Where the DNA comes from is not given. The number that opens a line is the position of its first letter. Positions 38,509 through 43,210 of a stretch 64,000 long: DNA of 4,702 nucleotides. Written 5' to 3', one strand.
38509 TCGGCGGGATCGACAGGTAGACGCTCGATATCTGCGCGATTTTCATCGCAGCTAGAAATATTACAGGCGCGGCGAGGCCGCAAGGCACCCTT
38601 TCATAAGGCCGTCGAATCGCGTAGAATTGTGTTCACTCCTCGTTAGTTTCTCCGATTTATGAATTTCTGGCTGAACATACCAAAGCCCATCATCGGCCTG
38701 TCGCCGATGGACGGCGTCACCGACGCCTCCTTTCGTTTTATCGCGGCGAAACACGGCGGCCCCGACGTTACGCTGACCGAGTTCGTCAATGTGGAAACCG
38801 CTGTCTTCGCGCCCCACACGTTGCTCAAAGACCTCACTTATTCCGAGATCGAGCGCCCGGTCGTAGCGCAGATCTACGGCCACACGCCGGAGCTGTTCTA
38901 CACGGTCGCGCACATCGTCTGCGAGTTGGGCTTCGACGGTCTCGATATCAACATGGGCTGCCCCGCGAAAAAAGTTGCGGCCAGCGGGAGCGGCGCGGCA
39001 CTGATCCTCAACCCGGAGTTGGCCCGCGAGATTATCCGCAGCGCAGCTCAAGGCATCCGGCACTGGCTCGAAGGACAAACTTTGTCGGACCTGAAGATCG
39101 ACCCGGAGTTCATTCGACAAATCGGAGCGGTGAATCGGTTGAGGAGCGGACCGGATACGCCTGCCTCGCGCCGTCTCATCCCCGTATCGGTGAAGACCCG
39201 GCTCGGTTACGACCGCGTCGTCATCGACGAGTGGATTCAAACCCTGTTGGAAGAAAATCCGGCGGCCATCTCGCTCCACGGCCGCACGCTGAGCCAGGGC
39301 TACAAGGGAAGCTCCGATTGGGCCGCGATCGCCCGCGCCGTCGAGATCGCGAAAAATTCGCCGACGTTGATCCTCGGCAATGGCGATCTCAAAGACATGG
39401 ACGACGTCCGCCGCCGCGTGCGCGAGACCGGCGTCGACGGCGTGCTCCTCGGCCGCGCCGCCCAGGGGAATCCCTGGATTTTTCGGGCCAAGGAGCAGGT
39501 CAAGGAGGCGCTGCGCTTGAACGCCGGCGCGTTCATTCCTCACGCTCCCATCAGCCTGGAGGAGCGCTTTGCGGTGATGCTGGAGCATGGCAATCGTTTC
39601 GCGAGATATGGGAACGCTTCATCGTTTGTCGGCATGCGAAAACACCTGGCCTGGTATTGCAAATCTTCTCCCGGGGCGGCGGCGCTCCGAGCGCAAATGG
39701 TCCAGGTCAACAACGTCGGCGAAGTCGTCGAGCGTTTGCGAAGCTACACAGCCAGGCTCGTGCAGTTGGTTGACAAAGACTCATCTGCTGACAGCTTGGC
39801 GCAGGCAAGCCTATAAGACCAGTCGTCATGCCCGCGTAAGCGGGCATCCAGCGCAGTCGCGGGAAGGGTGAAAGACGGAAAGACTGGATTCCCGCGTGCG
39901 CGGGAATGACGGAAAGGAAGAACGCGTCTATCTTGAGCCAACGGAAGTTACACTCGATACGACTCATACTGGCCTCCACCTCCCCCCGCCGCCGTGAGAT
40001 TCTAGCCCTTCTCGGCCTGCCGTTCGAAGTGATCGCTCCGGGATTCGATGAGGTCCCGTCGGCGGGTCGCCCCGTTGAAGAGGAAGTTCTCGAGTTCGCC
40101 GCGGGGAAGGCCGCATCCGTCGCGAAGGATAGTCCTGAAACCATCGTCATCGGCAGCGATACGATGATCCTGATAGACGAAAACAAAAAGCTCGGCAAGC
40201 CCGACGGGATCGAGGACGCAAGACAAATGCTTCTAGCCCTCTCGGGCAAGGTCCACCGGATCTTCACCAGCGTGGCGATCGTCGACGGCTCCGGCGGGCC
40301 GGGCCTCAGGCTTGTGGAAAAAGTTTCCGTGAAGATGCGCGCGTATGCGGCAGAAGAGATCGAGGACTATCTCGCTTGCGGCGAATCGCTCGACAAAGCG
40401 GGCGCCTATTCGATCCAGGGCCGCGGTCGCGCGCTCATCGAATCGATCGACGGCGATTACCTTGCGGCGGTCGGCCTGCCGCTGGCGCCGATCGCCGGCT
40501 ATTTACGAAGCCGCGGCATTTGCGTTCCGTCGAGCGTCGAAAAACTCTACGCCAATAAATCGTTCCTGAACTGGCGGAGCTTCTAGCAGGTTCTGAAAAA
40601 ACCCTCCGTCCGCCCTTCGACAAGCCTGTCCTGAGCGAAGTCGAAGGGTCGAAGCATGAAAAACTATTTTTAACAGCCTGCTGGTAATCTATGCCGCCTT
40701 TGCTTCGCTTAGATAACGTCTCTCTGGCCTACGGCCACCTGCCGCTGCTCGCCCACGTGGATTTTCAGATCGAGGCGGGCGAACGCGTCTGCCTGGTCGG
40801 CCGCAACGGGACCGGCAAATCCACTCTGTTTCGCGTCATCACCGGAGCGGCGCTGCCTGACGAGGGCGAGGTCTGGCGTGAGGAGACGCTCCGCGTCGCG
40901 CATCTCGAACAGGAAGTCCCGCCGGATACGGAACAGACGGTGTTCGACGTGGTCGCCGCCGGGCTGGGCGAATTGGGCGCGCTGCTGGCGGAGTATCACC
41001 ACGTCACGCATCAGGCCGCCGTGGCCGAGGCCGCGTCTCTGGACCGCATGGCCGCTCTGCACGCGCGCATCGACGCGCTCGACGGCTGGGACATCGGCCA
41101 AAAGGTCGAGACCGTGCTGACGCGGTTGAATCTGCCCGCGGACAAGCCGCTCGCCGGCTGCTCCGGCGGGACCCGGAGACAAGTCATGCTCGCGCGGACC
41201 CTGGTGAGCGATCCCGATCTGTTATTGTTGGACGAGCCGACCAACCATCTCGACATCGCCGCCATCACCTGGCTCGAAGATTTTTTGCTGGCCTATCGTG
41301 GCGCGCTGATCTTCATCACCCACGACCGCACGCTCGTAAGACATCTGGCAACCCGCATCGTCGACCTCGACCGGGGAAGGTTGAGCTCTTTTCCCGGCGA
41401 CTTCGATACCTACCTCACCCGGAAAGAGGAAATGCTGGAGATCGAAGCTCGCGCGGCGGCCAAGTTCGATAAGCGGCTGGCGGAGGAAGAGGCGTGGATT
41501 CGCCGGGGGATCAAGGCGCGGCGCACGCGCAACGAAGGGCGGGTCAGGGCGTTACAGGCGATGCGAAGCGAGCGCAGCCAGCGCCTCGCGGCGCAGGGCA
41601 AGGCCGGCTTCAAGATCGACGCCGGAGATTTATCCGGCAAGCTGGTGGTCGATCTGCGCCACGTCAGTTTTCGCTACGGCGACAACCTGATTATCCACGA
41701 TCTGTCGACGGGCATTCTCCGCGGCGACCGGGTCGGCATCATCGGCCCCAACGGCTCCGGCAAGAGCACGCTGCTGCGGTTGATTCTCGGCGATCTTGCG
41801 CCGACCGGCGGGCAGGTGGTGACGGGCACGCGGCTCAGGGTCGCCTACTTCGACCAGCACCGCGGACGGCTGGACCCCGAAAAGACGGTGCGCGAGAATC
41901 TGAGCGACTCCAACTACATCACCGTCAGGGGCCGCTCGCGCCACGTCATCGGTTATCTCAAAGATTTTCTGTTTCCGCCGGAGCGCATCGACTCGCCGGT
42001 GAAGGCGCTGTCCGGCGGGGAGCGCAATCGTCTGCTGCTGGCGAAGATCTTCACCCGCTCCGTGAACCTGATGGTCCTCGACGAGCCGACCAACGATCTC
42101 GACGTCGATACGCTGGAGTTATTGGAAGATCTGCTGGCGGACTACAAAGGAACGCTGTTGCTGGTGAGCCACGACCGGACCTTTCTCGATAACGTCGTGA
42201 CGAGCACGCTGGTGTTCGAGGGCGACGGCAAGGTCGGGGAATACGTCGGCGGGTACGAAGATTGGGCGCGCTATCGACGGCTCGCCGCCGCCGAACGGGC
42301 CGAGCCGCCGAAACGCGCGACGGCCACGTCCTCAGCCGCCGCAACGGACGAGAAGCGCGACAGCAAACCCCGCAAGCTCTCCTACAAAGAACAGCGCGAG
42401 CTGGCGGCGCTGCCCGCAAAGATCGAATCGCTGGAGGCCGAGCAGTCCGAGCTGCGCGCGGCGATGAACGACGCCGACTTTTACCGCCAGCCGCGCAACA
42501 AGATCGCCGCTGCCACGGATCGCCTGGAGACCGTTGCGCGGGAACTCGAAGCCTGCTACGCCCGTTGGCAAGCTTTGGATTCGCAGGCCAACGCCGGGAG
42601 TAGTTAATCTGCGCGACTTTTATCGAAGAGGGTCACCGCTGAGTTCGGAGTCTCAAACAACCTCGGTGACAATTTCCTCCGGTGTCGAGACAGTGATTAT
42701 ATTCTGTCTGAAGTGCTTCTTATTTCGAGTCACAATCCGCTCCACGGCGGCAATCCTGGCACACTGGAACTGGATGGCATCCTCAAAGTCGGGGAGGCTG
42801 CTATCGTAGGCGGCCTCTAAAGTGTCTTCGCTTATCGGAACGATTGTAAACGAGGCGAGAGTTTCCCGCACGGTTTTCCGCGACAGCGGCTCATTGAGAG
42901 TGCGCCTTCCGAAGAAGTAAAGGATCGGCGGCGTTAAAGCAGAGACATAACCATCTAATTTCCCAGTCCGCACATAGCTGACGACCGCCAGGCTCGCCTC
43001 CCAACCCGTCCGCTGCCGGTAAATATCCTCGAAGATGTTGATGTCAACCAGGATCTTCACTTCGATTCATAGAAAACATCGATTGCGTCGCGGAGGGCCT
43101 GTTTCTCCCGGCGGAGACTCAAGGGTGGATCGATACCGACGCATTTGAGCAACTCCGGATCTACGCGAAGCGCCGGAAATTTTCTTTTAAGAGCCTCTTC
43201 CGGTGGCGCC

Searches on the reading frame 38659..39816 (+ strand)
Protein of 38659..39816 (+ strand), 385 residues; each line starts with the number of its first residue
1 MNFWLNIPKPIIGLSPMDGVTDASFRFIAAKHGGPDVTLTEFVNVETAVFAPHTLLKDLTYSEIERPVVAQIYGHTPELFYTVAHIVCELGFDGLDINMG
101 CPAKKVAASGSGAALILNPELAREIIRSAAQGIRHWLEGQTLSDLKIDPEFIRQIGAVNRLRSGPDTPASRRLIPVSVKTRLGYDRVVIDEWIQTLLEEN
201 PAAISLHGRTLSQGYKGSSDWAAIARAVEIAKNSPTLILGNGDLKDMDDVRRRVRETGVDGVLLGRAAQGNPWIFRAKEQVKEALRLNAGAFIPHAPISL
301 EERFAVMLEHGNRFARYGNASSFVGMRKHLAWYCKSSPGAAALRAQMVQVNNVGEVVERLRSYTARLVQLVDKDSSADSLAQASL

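Call 54: search_protein_families(library=pfam, proteins=[window:38659-39816:+], max_evalue=0.00001)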
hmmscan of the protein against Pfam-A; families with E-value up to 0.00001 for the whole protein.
window:38659-39816:+ (385 aa): 1 family
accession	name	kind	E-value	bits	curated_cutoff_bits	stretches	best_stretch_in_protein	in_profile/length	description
PF01207.24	Dus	-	1.8e-56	192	20.4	2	174-361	123-303/311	Dihydrouridine synthase (Dus)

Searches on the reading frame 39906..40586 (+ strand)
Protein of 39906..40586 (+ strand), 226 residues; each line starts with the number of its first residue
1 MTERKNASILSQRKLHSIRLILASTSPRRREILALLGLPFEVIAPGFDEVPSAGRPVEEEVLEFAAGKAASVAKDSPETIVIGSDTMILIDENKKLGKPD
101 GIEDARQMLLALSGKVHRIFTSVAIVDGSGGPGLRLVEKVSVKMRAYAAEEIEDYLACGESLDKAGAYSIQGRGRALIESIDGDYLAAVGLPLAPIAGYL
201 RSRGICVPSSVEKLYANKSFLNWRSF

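Call 54: search_protein_families(library=pfam, proteins=[window:39906-40586:+], max_evalue=0.00001)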
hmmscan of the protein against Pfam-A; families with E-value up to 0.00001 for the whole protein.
window:39906-40586:+ (226 aa): 1 family
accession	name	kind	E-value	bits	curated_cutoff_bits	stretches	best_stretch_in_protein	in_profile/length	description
PF02545.19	Maf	-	9.8e-53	179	27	1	19-201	1-185/187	Maf-like protein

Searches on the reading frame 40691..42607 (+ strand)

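Call 54: search_protein_families(library=pfam, proteins=[window:40691-42607:+], max_evalue=0.00001)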
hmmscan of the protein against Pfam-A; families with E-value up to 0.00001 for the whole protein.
window:40691-42607:+ (638 aa): 10 families
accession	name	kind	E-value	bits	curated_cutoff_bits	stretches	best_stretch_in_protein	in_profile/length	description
PF00005.33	ABC_tran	-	7e-53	179.3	25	2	336-468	2-137/137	ABC transporter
PF16326.10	ABC_tran_CTD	-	4.2e-21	75.4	32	1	562-629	1-67/69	ABC transporter C-terminal domain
PF13304.12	AAA_21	-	7.3e-18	66.1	27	0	349-365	3-19/304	AAA domain, putative AbiEii toxin, Type IV TA system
PF12848.13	ABC_tran_Xtn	-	7.7e-13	48.8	25.9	1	224-294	1-71/85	ABC transporter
PF02463.25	SMC_N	-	2.8e-08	33.9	40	0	349-365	28-44/220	RecF/RecN/SMC N terminal domain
PF13476.12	AAA_23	-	3.7e-08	34.7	27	0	350-365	24-39/201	AAA domain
PF13555.12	AAA_29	-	8.5e-08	32.3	27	0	347-362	24-39/61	P-loop containing region of AAA domain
PF13191.12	AAA_16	-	1.1e-07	33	32.6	0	348-484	27-158/167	AAA ATPase domain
PF01926.29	MMR_HSR1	-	5.2e-07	30.2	21.9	0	32-53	1-22/113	50S ribosome-binding GTPase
PF13481.12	AAA_25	-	6.2e-06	26.4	27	0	27-101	30-107/195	AAA domain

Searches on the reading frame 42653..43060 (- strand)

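Call 54: search_protein_families(library=pfam, proteins=[window:42653-43060:-], max_evalue=0.00001)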
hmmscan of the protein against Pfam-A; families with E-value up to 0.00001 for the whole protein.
window:42653-43060:- (135 aa): 1 family
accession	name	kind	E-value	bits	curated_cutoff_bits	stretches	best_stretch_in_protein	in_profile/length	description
PF13470.12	PIN_3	-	8.4e-12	46.4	27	1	2-115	1-115/115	PIN domain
